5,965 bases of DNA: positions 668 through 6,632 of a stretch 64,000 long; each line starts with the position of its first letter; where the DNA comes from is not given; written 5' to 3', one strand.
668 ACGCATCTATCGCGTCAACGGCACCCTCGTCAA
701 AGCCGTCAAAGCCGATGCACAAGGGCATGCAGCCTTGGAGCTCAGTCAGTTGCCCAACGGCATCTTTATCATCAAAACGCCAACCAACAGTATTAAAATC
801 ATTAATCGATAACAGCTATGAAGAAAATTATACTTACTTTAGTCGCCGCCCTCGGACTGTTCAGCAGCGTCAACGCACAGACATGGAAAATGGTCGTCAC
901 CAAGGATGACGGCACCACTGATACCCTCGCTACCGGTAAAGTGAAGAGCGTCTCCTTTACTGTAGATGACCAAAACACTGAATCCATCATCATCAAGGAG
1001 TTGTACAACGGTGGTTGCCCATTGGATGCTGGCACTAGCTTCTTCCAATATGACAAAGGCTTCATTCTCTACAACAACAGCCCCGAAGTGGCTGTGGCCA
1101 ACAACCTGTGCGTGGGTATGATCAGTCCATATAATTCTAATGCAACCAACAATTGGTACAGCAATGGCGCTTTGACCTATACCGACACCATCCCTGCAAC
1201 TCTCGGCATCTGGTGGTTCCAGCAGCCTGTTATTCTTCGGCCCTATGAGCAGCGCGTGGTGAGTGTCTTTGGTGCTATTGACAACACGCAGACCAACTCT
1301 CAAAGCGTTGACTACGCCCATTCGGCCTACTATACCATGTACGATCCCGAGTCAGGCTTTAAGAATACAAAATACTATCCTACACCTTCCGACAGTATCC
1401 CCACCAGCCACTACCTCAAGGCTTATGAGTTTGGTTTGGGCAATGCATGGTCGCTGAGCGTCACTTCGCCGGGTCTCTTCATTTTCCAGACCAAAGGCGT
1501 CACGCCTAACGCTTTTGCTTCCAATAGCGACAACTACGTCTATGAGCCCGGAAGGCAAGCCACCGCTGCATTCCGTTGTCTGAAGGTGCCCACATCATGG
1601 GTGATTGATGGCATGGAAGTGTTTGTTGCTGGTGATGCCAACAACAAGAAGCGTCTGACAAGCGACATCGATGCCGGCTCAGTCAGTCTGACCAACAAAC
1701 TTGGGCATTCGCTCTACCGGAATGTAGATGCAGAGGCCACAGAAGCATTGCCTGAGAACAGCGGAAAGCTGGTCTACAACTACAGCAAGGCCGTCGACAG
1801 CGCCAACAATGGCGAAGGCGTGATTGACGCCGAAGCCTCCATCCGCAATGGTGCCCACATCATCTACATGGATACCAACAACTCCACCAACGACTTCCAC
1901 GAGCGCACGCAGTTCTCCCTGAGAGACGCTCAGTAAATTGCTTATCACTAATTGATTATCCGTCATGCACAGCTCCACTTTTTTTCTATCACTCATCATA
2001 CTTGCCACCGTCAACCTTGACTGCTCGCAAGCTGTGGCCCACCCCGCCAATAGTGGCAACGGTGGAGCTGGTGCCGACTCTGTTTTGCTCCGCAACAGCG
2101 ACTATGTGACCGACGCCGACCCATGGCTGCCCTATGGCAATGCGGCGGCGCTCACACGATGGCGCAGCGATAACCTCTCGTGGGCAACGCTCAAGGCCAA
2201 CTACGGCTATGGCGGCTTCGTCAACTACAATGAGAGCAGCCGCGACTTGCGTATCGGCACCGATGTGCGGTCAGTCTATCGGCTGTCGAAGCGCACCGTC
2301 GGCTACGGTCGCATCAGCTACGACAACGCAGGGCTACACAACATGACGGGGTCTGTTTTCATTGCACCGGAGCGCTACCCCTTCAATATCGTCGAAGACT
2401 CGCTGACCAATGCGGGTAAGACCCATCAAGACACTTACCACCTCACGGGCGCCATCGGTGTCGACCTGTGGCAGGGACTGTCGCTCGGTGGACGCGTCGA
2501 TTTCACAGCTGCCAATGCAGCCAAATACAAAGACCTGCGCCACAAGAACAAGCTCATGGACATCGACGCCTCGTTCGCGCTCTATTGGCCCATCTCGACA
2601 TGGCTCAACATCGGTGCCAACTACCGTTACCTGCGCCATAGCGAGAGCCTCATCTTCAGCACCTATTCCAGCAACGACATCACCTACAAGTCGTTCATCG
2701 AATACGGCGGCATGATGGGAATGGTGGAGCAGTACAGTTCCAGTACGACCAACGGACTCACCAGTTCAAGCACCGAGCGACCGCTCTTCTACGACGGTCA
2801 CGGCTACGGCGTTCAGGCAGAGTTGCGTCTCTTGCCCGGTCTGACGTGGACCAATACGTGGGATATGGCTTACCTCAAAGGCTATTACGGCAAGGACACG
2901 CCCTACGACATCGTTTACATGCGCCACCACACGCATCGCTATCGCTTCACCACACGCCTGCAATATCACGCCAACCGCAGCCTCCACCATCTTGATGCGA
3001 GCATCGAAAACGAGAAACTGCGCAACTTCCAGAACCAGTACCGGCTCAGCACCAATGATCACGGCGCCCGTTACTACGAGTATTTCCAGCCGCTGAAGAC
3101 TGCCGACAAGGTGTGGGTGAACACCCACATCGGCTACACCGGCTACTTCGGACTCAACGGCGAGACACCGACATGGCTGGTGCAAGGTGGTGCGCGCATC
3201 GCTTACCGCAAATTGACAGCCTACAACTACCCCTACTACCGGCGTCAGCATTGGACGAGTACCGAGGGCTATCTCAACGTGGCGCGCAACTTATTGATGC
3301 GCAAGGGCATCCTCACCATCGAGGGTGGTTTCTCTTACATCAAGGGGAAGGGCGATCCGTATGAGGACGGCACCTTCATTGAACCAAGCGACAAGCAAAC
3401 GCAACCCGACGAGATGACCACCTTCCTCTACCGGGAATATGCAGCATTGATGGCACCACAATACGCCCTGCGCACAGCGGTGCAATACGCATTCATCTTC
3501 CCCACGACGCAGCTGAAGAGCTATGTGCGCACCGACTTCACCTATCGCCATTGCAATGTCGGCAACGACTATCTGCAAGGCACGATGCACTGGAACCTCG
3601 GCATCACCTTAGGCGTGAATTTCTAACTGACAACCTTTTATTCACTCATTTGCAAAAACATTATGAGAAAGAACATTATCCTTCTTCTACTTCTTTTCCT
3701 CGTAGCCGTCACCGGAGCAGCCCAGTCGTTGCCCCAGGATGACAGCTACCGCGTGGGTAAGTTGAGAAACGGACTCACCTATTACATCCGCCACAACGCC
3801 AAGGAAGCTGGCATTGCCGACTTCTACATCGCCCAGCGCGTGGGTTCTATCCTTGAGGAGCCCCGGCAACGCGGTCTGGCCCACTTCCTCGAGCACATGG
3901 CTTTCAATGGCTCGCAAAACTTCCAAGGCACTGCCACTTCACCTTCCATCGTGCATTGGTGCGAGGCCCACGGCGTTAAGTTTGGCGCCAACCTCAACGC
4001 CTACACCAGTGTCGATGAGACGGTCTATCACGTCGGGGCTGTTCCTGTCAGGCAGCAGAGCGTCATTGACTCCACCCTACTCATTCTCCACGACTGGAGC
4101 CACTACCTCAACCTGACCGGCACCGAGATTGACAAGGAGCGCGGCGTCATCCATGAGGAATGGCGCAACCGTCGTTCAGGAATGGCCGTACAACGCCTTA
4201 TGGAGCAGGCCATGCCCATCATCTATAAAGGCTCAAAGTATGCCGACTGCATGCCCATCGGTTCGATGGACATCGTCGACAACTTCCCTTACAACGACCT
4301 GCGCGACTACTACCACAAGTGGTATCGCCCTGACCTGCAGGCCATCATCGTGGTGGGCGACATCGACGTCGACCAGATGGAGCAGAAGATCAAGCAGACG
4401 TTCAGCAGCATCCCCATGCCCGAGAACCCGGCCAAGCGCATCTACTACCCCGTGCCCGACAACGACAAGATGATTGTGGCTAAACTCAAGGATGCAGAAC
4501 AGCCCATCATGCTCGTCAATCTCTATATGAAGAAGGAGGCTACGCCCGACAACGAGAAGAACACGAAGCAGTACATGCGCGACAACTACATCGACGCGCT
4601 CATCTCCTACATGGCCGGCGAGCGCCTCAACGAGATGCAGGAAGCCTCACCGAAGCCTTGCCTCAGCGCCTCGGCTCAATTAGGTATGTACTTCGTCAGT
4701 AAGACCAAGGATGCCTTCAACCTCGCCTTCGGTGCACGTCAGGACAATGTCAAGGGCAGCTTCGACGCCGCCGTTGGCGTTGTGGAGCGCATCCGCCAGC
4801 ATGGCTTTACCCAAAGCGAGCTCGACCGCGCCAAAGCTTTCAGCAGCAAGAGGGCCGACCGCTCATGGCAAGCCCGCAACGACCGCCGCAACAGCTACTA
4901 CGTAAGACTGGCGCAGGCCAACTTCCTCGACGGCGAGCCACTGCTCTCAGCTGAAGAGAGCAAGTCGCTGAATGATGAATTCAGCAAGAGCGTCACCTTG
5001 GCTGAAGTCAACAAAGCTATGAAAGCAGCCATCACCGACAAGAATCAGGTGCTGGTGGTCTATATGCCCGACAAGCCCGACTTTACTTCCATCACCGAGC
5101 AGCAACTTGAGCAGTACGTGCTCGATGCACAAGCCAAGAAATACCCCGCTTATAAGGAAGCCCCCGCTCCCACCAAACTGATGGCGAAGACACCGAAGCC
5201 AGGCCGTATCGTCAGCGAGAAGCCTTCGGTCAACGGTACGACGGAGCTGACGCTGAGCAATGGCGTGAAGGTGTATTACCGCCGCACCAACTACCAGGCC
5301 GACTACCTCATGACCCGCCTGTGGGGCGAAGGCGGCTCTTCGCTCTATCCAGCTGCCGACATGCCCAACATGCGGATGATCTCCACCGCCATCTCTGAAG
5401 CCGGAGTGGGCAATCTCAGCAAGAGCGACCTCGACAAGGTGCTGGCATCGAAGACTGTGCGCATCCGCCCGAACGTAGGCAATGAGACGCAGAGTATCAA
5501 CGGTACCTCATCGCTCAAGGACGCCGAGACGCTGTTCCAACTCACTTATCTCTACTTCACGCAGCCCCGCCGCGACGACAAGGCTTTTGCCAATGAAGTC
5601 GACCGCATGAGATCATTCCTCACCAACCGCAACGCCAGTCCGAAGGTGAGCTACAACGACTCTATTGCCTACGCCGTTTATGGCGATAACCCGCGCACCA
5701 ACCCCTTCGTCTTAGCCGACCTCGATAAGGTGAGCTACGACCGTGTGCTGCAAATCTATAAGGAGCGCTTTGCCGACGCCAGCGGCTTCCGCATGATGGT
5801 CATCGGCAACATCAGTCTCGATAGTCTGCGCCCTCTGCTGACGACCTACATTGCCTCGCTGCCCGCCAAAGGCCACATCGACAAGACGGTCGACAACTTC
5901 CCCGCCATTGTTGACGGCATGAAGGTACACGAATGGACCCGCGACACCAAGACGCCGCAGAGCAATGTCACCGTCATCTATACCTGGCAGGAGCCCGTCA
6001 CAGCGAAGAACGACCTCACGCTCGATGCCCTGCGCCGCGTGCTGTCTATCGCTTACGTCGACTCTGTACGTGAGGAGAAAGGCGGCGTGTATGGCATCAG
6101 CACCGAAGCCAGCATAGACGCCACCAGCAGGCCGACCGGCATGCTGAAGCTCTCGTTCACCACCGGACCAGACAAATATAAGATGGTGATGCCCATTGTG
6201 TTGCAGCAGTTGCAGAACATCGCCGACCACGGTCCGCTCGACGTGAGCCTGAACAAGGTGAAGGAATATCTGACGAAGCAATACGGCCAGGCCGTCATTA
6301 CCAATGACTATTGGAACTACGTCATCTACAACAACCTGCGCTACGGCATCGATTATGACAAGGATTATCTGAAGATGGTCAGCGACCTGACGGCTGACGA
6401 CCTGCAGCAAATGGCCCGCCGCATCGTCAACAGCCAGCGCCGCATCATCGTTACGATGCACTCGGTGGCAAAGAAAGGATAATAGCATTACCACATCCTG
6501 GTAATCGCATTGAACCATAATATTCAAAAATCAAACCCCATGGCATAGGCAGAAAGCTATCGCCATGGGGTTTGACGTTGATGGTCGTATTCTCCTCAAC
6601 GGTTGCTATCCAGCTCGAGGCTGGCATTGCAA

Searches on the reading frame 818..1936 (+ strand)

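Call 82: search_protein_families(library=pfam, proteins=[window:818-1936:+], max_evalue=0.00001)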
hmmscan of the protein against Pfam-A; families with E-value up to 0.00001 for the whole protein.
window:818-1936:+ (372 aa): 1 family
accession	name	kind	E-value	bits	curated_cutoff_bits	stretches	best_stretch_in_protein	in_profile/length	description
PF16215.11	DUF4876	-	9.5e-20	71.9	27.9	1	144-365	4-184/186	Protein of unknown function (DUF4876)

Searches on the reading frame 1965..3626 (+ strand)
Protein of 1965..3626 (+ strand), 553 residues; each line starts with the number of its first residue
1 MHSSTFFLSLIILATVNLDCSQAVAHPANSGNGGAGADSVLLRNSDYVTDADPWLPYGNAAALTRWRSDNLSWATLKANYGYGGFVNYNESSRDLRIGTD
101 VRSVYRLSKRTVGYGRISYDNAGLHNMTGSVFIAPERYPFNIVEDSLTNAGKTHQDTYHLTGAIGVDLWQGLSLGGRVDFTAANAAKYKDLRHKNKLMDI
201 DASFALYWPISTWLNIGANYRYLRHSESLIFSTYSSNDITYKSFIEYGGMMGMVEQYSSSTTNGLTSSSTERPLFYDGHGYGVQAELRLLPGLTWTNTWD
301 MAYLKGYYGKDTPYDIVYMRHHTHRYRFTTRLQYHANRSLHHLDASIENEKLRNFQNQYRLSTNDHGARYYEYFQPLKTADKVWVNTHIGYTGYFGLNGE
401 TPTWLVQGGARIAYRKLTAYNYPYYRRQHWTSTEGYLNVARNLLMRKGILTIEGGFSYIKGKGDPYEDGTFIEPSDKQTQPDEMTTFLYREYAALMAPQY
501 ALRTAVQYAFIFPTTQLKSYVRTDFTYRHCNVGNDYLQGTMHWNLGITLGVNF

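Call 82: search_protein_families(library=pfam, proteins=[window:1965-3626:+], max_evalue=0.00001)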
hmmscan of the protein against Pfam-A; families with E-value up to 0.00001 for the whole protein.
window:1965-3626:+ (553 aa): 1 family
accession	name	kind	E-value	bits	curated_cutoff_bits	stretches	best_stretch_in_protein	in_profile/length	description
PF21012.3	DUF6850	-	1.4e-36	127.1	27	1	60-553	1-464/464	Family of unknown function (DUF6850)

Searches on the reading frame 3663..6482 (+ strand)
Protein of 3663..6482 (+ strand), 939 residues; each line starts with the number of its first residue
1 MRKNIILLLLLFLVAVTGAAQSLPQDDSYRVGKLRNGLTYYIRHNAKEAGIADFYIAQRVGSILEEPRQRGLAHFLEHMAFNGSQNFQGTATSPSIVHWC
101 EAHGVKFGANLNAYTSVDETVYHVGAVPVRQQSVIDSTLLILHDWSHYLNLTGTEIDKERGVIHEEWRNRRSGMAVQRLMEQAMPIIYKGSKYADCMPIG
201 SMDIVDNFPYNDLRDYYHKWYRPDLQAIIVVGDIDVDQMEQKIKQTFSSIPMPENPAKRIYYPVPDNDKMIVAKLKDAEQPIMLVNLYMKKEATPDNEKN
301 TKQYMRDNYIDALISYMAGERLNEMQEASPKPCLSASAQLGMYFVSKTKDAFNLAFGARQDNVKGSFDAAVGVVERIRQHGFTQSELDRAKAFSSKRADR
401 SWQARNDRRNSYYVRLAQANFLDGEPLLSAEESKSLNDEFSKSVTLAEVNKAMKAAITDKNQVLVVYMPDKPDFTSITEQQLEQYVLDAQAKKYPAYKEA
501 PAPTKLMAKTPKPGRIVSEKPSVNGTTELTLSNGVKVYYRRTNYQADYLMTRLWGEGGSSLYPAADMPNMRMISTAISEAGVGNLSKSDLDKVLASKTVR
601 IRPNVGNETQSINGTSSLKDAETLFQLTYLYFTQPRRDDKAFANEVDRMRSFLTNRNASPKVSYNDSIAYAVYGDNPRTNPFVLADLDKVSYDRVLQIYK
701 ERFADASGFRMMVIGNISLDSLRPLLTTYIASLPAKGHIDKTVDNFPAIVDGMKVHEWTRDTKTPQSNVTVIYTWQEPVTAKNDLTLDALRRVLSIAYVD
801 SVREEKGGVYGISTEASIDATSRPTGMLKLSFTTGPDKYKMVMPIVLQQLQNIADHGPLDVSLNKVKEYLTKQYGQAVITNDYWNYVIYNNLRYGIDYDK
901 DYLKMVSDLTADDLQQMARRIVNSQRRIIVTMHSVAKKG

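Call 82: search_protein_families(library=pfam, proteins=[window:3663-6482:+], max_evalue=0.00001)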
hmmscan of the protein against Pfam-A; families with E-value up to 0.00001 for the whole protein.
window:3663-6482:+ (939 aa): 2 families
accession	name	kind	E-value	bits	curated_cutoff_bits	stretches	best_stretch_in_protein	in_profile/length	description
PF05193.26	Peptidase_M16_C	-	7.4e-36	124.1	23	2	208-392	2-179/181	Peptidase M16 inactive domain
PF00675.25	Peptidase_M16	-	3.9e-18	66.2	22.3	1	59-180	20-128/149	Insulinase (Peptidase family M16)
